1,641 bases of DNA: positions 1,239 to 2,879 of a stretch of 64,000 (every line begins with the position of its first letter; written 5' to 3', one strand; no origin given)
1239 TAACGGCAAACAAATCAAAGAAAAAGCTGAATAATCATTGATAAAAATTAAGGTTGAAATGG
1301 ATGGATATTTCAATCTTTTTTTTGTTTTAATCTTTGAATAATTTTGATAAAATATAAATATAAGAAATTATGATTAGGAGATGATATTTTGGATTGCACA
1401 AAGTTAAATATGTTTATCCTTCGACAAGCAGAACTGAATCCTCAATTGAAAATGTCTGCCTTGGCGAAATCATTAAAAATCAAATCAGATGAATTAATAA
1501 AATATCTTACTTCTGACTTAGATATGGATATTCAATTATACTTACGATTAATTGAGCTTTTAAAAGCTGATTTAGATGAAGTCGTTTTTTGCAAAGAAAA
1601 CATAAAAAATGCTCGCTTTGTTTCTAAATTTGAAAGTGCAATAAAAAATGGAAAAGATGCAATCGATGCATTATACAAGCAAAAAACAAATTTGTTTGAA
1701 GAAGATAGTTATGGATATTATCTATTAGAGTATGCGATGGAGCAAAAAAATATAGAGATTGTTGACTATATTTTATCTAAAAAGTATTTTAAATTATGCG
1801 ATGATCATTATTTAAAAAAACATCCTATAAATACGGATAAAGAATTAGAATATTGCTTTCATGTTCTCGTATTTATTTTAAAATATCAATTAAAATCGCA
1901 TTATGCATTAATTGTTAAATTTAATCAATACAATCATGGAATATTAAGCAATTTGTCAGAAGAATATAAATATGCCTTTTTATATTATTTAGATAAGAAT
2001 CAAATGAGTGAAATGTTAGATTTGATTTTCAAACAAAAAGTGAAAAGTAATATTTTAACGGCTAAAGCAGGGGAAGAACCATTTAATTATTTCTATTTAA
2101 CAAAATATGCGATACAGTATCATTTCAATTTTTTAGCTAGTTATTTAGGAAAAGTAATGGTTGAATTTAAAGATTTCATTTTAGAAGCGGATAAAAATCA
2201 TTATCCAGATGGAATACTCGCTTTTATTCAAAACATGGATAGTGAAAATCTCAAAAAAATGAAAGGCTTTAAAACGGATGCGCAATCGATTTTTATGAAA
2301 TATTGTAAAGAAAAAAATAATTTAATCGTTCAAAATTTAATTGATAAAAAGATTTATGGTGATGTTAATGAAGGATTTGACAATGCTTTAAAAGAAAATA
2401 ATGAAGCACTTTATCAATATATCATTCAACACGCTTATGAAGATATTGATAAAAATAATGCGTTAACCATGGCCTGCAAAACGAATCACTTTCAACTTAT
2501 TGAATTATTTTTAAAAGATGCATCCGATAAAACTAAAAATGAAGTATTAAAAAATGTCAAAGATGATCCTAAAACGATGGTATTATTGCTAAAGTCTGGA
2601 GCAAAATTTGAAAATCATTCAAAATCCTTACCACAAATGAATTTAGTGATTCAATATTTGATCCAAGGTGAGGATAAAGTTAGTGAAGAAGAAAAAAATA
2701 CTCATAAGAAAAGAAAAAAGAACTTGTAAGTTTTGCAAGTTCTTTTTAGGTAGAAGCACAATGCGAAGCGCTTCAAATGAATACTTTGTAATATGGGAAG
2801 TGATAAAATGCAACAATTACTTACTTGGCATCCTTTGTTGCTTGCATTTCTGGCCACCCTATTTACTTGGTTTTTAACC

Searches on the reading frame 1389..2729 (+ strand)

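Call 61: search_protein_families(library=ncbifam, proteins=[window:1389-2729:+], max_evalue=0.1)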
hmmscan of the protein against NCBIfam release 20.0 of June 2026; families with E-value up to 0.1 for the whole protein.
window:1389-2729:+ (446 aa): 0 families

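Call 73: search_protein_families(library=pfam, proteins=[window:1389-2729:+], max_evalue=0.01)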
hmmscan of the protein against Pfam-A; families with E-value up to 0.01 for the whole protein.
window:1389-2729:+ (446 aa): 5 families
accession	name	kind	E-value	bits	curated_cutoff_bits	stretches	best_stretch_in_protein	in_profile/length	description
PF12796.13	Ank_2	-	6.9e-08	33.4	27.3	0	332-383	35-88/90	Ankyrin repeats (3 copies)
PF13606.12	Ank_3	-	1e-06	29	22.3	0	108-130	1-23/30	Ankyrin repeat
PF13637.12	Ank_4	-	2.1e-05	25.1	22.7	1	332-375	3-50/50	Ankyrin repeats (many copies)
PF13857.12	Ank_5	-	0.0003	21.5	27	0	350-383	11-37/56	Ankyrin repeats (many copies)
PF00023.36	Ank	-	0.0024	18.5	21.1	0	355-378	2-26/33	Ankyrin repeat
